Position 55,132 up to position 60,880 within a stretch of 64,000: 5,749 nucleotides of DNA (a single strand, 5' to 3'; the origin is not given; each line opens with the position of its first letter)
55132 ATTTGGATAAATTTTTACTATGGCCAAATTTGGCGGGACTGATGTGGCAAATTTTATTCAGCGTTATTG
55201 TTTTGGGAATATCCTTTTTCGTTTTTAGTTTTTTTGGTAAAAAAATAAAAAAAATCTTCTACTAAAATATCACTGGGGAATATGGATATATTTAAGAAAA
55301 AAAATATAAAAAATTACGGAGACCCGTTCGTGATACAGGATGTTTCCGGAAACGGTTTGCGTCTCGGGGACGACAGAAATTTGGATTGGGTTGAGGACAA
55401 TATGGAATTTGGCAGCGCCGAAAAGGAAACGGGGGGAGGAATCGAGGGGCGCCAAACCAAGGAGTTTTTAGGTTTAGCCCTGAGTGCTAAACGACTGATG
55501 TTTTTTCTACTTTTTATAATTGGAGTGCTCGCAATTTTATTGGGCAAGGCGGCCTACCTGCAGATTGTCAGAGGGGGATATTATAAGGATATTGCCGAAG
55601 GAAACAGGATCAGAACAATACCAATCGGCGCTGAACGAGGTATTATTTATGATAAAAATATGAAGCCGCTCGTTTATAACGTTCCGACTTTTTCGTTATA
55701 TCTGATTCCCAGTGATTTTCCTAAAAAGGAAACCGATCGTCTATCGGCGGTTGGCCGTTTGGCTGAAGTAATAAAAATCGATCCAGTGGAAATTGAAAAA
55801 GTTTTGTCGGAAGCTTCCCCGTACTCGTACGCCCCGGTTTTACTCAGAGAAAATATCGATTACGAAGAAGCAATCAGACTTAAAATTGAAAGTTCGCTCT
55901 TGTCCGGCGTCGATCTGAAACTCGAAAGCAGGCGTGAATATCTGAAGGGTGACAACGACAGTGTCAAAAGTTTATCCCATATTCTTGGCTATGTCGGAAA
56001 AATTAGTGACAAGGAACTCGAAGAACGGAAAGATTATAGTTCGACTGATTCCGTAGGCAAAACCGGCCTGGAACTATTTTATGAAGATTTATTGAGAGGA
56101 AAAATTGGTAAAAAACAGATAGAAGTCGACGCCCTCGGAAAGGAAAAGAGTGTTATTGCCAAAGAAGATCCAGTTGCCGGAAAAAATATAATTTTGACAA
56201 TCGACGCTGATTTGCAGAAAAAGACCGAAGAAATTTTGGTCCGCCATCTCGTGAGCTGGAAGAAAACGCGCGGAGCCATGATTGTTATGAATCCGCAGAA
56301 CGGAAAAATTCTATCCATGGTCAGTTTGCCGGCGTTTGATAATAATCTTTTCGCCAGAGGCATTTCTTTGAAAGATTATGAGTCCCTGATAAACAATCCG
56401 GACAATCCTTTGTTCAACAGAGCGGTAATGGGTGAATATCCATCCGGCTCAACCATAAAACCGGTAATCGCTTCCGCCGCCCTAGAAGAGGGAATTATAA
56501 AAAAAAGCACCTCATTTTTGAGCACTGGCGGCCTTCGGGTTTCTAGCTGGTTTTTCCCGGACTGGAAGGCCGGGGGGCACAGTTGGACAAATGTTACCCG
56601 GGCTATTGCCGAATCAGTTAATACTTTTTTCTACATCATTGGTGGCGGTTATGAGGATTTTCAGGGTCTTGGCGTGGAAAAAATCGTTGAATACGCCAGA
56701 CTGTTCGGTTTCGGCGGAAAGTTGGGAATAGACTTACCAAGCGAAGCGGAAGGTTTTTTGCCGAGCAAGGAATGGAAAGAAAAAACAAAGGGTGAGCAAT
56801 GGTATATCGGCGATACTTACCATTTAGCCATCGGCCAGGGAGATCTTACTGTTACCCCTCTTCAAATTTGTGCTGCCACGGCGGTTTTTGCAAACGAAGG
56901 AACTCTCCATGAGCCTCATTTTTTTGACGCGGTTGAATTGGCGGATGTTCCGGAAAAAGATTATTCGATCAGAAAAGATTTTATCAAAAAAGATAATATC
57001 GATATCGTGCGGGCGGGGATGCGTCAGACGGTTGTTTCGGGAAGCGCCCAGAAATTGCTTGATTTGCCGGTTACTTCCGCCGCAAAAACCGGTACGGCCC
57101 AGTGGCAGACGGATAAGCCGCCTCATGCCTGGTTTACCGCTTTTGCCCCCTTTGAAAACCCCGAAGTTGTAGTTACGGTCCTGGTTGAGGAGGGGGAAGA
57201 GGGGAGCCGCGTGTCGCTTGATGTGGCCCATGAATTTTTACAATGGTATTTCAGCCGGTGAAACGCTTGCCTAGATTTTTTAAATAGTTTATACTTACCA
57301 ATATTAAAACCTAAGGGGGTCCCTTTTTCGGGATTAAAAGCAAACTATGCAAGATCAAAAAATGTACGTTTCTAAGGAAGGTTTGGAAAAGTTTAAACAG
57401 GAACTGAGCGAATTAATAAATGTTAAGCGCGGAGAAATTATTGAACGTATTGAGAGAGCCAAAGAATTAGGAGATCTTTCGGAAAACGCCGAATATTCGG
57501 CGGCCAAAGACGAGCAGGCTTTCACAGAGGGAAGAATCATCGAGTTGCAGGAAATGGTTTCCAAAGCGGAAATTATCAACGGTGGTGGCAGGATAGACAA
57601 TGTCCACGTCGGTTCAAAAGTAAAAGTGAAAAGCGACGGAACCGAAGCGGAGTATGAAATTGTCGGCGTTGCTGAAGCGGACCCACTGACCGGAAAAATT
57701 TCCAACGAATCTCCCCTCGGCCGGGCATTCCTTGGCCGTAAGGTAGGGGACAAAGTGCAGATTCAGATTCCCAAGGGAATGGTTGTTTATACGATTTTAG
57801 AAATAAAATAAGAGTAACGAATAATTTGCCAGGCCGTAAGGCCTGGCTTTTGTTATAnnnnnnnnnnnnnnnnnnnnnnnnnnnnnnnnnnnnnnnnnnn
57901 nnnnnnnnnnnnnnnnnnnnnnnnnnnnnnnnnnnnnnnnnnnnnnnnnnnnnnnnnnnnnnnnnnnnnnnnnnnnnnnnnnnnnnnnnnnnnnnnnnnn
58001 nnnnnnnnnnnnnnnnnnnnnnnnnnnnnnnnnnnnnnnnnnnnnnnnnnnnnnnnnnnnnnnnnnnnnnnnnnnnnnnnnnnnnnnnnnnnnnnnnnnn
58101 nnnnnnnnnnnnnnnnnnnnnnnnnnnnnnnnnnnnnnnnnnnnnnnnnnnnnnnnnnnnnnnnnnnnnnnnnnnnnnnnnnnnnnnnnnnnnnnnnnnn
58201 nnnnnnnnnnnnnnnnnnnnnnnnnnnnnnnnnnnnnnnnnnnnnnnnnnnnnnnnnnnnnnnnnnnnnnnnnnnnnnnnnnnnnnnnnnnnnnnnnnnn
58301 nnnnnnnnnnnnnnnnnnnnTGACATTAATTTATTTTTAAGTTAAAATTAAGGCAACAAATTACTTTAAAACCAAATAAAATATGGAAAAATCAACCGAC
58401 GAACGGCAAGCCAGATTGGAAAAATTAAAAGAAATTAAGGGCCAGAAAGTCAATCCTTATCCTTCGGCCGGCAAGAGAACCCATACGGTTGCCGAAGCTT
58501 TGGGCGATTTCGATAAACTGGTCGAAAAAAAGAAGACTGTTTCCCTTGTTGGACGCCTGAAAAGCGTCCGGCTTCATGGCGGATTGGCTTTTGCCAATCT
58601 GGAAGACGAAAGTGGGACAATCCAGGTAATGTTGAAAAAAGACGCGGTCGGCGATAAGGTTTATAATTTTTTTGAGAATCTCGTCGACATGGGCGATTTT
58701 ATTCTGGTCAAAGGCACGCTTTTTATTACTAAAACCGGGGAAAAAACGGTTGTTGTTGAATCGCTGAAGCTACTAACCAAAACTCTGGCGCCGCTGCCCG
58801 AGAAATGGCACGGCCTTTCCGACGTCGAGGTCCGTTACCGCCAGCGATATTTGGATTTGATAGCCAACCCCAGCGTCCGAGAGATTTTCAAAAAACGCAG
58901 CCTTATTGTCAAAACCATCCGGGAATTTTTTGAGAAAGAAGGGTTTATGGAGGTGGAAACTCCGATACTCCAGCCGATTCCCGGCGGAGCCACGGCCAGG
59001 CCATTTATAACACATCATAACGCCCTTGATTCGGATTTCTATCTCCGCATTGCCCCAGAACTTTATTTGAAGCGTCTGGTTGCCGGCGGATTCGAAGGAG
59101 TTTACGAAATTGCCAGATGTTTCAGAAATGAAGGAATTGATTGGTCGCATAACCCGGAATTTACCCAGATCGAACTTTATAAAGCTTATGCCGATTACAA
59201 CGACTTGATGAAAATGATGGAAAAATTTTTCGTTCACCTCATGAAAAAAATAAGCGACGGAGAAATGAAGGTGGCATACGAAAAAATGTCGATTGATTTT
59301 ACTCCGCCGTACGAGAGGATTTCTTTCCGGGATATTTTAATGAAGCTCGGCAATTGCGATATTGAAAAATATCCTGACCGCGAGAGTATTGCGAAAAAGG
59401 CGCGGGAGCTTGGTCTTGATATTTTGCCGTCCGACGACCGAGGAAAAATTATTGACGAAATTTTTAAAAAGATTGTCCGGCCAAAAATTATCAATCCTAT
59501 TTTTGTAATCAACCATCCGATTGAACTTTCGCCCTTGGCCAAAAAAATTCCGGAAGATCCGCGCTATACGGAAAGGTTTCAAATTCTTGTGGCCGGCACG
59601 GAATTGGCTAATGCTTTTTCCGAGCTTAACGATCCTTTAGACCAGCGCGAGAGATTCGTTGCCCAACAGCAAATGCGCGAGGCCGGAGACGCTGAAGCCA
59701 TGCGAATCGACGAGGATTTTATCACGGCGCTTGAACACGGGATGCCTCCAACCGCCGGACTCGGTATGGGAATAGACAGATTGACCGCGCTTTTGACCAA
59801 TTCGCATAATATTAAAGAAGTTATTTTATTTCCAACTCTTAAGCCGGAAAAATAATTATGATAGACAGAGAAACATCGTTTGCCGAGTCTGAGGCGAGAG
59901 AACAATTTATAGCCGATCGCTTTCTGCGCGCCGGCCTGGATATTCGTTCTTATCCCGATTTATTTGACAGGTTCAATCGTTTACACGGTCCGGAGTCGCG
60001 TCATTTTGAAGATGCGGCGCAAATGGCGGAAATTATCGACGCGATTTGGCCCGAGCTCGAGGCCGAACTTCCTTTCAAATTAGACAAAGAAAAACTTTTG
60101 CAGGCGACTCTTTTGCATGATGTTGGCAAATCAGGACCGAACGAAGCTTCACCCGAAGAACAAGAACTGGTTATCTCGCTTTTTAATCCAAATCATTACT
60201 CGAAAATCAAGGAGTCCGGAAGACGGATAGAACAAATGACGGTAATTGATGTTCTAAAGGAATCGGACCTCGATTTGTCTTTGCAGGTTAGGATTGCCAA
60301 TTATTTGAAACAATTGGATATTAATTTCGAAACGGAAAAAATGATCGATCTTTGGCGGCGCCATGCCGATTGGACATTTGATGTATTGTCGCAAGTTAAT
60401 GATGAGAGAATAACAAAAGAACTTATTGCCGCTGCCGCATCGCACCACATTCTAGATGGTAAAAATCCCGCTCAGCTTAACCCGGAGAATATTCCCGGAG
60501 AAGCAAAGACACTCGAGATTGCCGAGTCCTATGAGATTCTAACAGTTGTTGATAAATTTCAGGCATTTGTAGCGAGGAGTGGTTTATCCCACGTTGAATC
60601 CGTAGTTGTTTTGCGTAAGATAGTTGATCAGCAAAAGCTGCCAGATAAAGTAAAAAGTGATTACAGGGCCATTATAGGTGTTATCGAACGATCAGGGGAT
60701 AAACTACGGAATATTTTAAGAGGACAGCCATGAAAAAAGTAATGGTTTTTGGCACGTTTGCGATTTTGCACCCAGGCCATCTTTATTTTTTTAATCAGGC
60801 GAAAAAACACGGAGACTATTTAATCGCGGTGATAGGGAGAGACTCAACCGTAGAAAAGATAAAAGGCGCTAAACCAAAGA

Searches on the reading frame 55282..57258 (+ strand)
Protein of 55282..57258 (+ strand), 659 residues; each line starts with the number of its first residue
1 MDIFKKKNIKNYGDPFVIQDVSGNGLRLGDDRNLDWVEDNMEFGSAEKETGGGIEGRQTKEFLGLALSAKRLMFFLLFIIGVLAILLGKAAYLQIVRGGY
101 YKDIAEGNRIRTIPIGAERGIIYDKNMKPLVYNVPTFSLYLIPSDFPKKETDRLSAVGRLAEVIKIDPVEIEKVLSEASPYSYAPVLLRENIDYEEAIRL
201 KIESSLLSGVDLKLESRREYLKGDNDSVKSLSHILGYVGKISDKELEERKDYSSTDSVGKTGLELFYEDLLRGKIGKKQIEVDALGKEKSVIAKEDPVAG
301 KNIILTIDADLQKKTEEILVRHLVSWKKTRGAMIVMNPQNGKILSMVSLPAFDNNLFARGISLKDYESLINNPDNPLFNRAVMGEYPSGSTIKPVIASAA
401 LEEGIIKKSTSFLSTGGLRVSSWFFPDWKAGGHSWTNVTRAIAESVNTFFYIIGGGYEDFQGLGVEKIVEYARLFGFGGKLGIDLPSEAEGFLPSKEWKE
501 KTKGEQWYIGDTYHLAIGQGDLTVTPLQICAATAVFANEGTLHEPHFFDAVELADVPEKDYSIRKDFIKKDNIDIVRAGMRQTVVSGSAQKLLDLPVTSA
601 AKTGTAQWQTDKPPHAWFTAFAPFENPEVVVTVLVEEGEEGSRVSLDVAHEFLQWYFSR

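Call 26: search_protein_families(library=pfam, proteins=[window:55282-57258:+], max_evalue=0.01)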
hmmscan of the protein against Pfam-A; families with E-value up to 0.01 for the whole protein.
window:55282-57258:+ (659 aa): 2 families
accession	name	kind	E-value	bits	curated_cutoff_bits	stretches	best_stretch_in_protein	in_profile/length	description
PF00905.27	Transpeptidase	-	8.5e-58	196.3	22.1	1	331-653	1-298/299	Penicillin binding protein transpeptidase domain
PF03717.20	PBP_dimer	-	8e-42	144.1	24.4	1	115-290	2-177/180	Penicillin-binding Protein dimerisation domain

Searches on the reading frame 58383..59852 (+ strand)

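Call 26: search_protein_families(library=pfam, proteins=[window:58383-59852:+], max_evalue=0.01)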
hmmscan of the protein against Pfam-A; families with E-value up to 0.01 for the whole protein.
window:58383-59852:+ (490 aa): 3 families
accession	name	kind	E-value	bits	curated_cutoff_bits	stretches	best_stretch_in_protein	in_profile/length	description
PF00152.25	tRNA-synt_2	-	1.8e-93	313.4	25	1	148-486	2-307/308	tRNA synthetases class II (D, K and N)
PF01336.31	tRNA_anti-codon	-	1.3e-15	57.5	27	1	53-131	1-75/75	OB-fold nucleic acid binding domain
PF01409.25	tRNA-synt_2d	-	1.4e-07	31.7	19.8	1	243-309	108-172/246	tRNA synthetases class II core domain (F)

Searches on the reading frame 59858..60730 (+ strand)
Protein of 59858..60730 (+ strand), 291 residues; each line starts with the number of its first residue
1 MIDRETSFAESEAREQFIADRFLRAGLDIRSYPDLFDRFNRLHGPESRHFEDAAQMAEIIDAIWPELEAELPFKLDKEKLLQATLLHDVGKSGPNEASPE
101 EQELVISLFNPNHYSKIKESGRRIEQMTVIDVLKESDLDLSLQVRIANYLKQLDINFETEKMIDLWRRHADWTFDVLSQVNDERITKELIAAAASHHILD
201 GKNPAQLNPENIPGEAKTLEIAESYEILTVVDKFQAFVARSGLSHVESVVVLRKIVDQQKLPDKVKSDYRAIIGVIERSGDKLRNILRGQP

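Call 26: search_protein_families(library=pfam, proteins=[window:59858-60730:+], max_evalue=0.01)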
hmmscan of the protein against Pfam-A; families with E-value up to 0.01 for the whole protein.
window:59858-60730:+ (291 aa): 2 families
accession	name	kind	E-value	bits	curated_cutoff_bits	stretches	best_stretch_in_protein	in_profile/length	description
PF01966.28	HD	-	4.8e-08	33.7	22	1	55-109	7-52/116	HD domain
PF18019.7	Cas3_HD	-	0.0052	17.3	23.1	0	48-198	17-130/207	Cas3, HD domain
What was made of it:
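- Tried and rejected: The best-looking one, at 60272, lies inside an HD-domain protein (call 26).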
